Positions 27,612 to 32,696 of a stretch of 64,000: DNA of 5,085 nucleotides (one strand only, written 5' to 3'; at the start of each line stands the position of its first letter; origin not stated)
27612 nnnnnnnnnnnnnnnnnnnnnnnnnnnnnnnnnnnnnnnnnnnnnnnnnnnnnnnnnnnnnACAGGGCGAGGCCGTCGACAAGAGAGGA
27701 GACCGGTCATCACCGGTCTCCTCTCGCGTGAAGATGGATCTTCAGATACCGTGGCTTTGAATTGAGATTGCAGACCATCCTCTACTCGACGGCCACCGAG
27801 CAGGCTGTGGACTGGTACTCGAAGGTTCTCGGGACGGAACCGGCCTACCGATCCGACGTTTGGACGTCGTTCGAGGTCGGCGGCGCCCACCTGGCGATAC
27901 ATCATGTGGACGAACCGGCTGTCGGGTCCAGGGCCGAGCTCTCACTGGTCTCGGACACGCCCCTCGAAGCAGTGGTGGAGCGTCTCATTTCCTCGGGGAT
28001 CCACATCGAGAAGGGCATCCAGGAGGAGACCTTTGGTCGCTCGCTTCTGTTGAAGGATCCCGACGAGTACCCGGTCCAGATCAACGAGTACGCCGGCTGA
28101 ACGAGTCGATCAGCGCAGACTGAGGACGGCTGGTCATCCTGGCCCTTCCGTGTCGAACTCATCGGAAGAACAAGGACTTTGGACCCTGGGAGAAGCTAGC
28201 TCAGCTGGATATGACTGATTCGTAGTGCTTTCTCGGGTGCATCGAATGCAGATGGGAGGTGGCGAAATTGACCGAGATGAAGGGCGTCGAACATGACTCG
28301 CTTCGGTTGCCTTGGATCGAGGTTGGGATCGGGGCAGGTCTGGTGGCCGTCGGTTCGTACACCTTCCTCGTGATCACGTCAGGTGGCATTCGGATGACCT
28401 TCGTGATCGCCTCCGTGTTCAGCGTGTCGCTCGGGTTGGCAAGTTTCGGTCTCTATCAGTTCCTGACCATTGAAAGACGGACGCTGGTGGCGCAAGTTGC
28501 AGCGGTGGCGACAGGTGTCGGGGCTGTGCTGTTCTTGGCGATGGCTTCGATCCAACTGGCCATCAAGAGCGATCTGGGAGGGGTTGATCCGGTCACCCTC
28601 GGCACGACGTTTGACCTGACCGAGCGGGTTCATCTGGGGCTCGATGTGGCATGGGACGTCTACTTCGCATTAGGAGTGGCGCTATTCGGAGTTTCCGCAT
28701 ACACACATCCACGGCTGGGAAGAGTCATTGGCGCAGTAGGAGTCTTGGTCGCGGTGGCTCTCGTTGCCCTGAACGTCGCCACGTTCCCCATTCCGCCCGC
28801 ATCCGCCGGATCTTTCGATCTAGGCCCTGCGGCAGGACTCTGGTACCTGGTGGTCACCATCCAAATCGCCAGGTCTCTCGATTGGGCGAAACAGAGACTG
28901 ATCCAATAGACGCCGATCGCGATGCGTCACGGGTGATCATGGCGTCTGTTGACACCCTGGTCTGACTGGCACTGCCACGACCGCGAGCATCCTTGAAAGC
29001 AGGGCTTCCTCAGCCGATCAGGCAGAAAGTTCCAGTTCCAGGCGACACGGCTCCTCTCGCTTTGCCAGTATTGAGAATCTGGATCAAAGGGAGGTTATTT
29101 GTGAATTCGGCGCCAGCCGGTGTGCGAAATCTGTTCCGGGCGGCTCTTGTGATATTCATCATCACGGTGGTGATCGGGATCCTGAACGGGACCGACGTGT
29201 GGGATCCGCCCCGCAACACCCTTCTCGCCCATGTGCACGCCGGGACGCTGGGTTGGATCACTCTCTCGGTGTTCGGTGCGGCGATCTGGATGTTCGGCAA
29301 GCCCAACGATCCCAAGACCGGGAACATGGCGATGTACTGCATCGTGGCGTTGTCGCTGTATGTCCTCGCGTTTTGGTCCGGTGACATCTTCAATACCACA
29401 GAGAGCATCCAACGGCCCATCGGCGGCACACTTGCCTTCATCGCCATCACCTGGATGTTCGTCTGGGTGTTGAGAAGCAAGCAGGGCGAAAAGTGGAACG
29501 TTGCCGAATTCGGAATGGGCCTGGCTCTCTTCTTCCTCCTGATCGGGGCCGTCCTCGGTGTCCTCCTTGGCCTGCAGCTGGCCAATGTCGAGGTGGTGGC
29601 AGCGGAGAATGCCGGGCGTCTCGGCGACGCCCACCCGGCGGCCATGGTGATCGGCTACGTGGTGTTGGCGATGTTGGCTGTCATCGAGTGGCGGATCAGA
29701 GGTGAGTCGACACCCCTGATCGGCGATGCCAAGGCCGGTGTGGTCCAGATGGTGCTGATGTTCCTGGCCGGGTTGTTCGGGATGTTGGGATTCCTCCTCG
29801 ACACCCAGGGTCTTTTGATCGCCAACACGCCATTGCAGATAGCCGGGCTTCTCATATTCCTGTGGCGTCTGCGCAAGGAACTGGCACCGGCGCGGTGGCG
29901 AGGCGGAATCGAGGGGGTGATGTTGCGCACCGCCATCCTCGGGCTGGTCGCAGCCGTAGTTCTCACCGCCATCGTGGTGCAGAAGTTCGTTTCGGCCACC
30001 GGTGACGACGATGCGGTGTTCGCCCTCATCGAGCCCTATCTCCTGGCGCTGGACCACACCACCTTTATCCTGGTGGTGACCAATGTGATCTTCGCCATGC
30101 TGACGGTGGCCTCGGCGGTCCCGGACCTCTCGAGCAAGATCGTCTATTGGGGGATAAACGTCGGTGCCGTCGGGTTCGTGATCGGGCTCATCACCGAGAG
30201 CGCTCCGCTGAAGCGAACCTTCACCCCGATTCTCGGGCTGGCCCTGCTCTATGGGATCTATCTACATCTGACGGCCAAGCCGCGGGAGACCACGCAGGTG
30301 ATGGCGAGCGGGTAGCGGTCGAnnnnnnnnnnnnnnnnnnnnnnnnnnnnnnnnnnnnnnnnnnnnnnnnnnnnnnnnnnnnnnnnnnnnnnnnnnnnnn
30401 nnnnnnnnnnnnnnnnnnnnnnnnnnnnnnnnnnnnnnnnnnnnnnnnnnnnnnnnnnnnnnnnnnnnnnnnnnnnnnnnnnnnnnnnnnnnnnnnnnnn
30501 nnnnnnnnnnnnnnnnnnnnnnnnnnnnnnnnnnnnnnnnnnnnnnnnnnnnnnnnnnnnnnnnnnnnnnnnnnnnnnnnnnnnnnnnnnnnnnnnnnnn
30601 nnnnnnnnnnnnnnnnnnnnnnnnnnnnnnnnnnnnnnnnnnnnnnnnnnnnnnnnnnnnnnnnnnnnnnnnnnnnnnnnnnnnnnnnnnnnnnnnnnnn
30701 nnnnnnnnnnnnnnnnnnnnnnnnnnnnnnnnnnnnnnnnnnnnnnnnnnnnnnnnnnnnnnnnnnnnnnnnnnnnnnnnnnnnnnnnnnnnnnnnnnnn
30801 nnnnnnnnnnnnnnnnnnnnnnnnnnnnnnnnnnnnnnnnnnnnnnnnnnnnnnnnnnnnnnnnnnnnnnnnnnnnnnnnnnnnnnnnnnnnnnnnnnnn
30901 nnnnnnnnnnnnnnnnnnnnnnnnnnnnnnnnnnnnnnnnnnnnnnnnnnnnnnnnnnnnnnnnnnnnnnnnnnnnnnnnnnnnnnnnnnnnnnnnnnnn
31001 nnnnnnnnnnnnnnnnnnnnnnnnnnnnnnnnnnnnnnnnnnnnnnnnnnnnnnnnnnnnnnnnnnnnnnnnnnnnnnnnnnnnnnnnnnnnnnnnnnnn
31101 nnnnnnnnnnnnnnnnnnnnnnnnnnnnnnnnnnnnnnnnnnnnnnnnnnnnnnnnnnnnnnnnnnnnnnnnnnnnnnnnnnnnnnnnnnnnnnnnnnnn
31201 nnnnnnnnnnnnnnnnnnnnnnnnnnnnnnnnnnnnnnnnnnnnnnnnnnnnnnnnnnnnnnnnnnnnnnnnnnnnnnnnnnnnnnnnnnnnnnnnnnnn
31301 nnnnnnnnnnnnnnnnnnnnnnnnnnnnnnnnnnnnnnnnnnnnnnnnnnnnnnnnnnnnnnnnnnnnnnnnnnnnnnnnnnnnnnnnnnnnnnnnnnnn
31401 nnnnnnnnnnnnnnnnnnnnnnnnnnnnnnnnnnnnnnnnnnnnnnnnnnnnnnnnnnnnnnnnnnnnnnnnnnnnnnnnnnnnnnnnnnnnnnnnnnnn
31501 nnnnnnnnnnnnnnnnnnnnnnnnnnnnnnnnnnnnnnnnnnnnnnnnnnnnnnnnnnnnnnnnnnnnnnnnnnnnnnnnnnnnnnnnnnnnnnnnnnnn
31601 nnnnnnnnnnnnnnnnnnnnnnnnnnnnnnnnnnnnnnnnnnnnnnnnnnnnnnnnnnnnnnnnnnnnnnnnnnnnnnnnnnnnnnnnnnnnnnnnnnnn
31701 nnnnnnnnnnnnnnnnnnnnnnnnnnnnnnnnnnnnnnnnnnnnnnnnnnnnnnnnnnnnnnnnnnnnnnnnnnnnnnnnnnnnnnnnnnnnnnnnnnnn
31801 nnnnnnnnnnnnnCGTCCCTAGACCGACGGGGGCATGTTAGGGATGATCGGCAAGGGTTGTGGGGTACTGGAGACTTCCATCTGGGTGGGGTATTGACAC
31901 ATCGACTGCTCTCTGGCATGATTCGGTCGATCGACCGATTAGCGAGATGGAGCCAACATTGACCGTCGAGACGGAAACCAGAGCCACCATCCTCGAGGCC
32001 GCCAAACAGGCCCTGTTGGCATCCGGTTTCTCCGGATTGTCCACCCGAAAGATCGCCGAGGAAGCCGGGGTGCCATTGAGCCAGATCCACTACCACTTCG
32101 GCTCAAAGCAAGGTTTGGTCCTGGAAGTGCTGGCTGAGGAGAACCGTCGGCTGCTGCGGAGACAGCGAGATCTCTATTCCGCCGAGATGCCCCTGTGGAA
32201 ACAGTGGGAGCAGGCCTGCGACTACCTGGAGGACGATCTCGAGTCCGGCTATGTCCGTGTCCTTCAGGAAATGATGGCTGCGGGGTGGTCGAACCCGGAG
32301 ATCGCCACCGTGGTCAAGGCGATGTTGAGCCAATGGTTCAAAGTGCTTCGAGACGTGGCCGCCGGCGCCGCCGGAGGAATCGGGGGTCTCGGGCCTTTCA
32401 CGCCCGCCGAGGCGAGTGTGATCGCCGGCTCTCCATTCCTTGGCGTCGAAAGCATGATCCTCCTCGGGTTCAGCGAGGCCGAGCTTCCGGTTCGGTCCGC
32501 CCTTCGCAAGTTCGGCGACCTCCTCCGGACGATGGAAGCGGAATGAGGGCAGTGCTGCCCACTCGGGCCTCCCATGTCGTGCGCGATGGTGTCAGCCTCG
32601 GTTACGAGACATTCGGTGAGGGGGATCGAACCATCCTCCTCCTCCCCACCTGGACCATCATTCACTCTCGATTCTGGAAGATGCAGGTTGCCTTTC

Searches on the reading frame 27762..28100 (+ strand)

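Call 39: search_protein_families(library=pfam, proteins=[window:27762-28100:+], max_evalue=0.0001)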
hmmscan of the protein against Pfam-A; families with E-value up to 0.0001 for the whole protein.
window:27762-28100:+ (112 aa): 2 families
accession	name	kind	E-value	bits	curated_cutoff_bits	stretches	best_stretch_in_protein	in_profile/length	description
PF00903.31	Glyoxalase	-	3.9e-08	34.2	20.6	1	7-107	7-121/121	Glyoxalase/Bleomycin resistance protein/Dioxygenase superfamily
PF18029.7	Glyoxalase_6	-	1.2e-05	26.3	23.6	1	10-105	7-103/106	Glyoxalase-like domain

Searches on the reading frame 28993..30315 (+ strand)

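Call 52: search_protein_families(library=pfam, proteins=[window:28993-30315:+], max_evalue=0.0001)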
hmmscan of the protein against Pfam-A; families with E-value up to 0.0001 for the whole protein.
window:28993-30315:+ (440 aa): 1 family
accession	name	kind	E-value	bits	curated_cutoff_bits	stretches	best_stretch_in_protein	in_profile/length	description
PF00115.25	COX1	-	8.1e-09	35.3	34.8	1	175-378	7-181/436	Cytochrome C and Quinol oxidase polypeptide I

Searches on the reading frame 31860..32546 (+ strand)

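Call 52: search_protein_families(library=pfam, proteins=[window:31860-32546:+], max_evalue=0.0001)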
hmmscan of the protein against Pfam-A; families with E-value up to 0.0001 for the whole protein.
window:31860-32546:+ (228 aa): 1 family
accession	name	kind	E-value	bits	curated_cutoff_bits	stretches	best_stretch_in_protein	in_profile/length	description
PF00440.29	TetR_N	-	4e-12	46.2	24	1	44-90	1-47/47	Bacterial regulatory proteins, tetR family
